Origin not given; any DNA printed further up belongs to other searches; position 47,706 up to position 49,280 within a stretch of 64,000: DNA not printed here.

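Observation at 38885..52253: Seven-gene synthase-dependent exopolysaccharide locus combining Pga-, Pel- and Bcs-like parts in an undescribed arrangement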

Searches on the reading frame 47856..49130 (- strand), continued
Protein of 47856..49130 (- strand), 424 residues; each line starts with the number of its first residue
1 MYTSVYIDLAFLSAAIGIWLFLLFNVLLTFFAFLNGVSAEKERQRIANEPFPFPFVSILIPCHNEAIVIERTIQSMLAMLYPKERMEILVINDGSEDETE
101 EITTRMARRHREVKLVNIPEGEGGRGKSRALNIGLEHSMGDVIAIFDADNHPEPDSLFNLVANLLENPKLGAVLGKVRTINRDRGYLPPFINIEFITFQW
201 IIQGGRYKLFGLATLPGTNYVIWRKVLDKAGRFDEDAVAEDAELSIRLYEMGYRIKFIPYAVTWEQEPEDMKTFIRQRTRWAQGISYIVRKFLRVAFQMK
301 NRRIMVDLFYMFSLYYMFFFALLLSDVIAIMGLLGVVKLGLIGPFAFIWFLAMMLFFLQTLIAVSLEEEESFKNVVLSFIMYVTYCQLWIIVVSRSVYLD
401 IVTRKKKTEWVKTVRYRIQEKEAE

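Call 103: search_protein_families(library=ncbifam, proteins=[L013:4747-5898:+, L033:6341-7465:+, L033:7449-8300:+, L033:8266-9999:+, L033:10001-11275:+, L033:11288-13534:+], max_evalue=0.00001)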
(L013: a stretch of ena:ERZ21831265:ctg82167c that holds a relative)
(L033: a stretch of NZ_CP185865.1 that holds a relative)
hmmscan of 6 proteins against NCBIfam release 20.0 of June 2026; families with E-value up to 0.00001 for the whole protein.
L013:4747-5898:+ (383 aa): 2 families
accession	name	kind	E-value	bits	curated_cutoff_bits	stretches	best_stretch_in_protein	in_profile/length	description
TIGR00236.1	wecB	equivalog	6.6e-139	463.1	210.15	1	4-368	3-363/366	non-hydrolyzing UDP-N-acetylglucosamine 2-epimerase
TIGR03568.1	NeuC_NnaA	equivalog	2.2e-19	69.6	235.9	1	3-367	2-365/365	UDP-N-acetylglucosamine 2-epimerase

L033:6341-7465:+ (374 aa): 0 families

L033:7449-8300:+ (283 aa): 15 families
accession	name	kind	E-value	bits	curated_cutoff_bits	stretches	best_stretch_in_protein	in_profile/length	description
TIGR00254.1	GGDEF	domain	2.9e-19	69.4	37.4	1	129-278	3-153/168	diguanylate cyclase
NF038266.1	diguan_SiaD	equivalog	1.8e-17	63.5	290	1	121-278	84-241/252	biofilm regulation diguanylate cyclase SiaD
NF007135.0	PRK09581.1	equivalog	2.8e-15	56.1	474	1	129-278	290-441/457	PleD family two-component system response regulator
NF007599.0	PRK10245.1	equivalog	2.9e-15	55.6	402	1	34-275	121-353/371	diguanylate cyclase AdrA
NF007423.1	PRK09966.1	equivalog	4.5e-13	48.8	325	1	110-276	222-384/390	diguanylate cyclase DgcN/YfiN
NF007380.0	PRK09894.1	equivalog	8.4e-13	48.3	256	1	118-264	115-260/296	diguanylate cyclase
NF051473.1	DigCycDgcsShew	equivalog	1.3e-12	47.7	400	1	132-263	136-263/291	diguanylate cyclase DgcS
NF041606.1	dguan_cyc_DgcA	equivalog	2.1e-12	46.7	370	1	131-278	178-325/340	diguanylate cyclase DgcA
NF047654.1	DiguCycDgcRLepto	equivalog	4.7e-11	42.1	500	1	122-259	124-262/295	diguanylate cyclase DgcR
NF050064.1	BlResRespRegCbrR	equivalog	2.3e-07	30.1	600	1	126-279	249-401/415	bile resistance response regulator CbrR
NF047872.1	GGDEF_GdpS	equivalog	4.6e-07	29.4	400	1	87-263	147-320/355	GGDEF domain-containing protein GdpS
NF007298.0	PRK09776.1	equivalog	7.9e-07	27.3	1135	1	118-274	671-827/1111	diguanylate cyclase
NF045675.1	PhdiestaseDibA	equivalog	2e-06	26.5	980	1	123-278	195-350/623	phosphodiesterase DibA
NF045673.1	c-di-GMPRcptLapD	equivalog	2.9e-06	25.9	1020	1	117-263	222-370/647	cyclic di-GMP receptor LapD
NF011955.1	PRK15426.1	equivalog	5.3e-06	24.9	408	1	93-258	364-526/564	cellulose biosynthesis regulator diguanylate cyclase DgcQ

L033:8266-9999:+ (577 aa): 0 families

L033:10001-11275:+ (424 aa): 24 families
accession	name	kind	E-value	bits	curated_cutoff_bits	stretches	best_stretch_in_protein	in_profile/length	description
TIGR03937.1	PgaC_IcaA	equivalog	3.8e-55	187.5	422.3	1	14-403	10-396/407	poly-beta-1,6-N-acetyl-D-glucosamine synthase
TIGR03030.1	CelA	equivalog_domain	3.3e-30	104.8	699.1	1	16-349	100-449/714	UDP-forming cellulose synthase catalytic subunit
TIGR03965.1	mycofact_glyco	equivalog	6.6e-28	97.8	280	1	41-277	68-300/467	mycofactocin biosynthesis glycosyltransferase MftF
TIGR03111.1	glyc2_xrt_Gpos1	hypoth_equivalog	3e-25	88.9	363.95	1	10-387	12-405/439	TIGR03111 family XrtG-associated glycosyltransferase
NF008558.0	PRK11498.1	equivalog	1.1e-22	79.9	992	1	17-361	243-578/872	UDP-forming cellulose synthase catalytic subunit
TIGR04242.1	nodulat_NodC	equivalog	1.1e-21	77.3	550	1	40-320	42-326/395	chitooligosaccharide synthase NodC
NF053846.1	glyco_with_XrtP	equivalog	1.1e-21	77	520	1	49-410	44-437/440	XrtP-associated glycosyltransferase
NF041875.1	EPS_EpsD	equivalog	5.1e-20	72.1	370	1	48-275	1-225/325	exopolysaccharide biosynthesis glycosyltransferase EpsD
NF041865.1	EpsU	equivalog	1.2e-18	67.3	700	1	39-303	32-294/394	exopolysaccharide biosynthesis GT2 family glycosyltransferase EpsU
TIGR03469.1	HpnB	hypoth_equivalog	3.2e-17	62.6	379.25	1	8-269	9-276/386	hopene-associated glycosyltransferase HpnB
TIGR04283.1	glyco_like_mftF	equivalog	3.6e-15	56.2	182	1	48-258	1-186/221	TIGR04283 family arsenosugar biosynthesis glycosyltransferase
NF007482.0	PRK10073.1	equivalog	4.1e-15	55.6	423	1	45-147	5-101/334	glycosyltransferase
TIGR03472.1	HpnI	equivalog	2.6e-10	39.7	310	1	37-278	32-273/373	bacteriohopanetetrol glucosamine biosynthesis glycosyltransferase HpnI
NF010496.0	PRK13915.1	equivalog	3.1e-10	39.6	262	1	46-169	31-155/307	glucosyl-3-phosphoglycerate synthase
NF050050.1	ProtGlycPglI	equivalog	5.2e-10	39.2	500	1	46-155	2-107/306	GalNAc(5)-diNAcBac-PP-undecaprenol beta-1,3-glucosyltransferase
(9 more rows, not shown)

L033:11288-13534:+ (748 aa): 4 families
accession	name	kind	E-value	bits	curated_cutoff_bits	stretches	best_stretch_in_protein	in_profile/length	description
NF008323.1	PRK11114.1-1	equivalog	1.4e-12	46.7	750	1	88-239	35-187/712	cellulose biosynthesis cyclic di-GMP-binding regulatory protein BcsB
NF008324.0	PRK11114.1-2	equivalog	8.4e-10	37.4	972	0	91-242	144-295/824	cellulose biosynthesis cyclic di-GMP-binding regulatory protein BcsB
NF008326.0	PRK11114.1-5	equivalog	1.1e-08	33.7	1107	1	64-350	84-362/782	cellulose biosynthesis cyclic di-GMP-binding regulatory protein BcsB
NF008325.0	PRK11114.1-3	equivalog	2.6e-08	32.4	922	1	74-238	79-244/766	cellulose biosynthesis cyclic di-GMP-binding regulatory protein BcsB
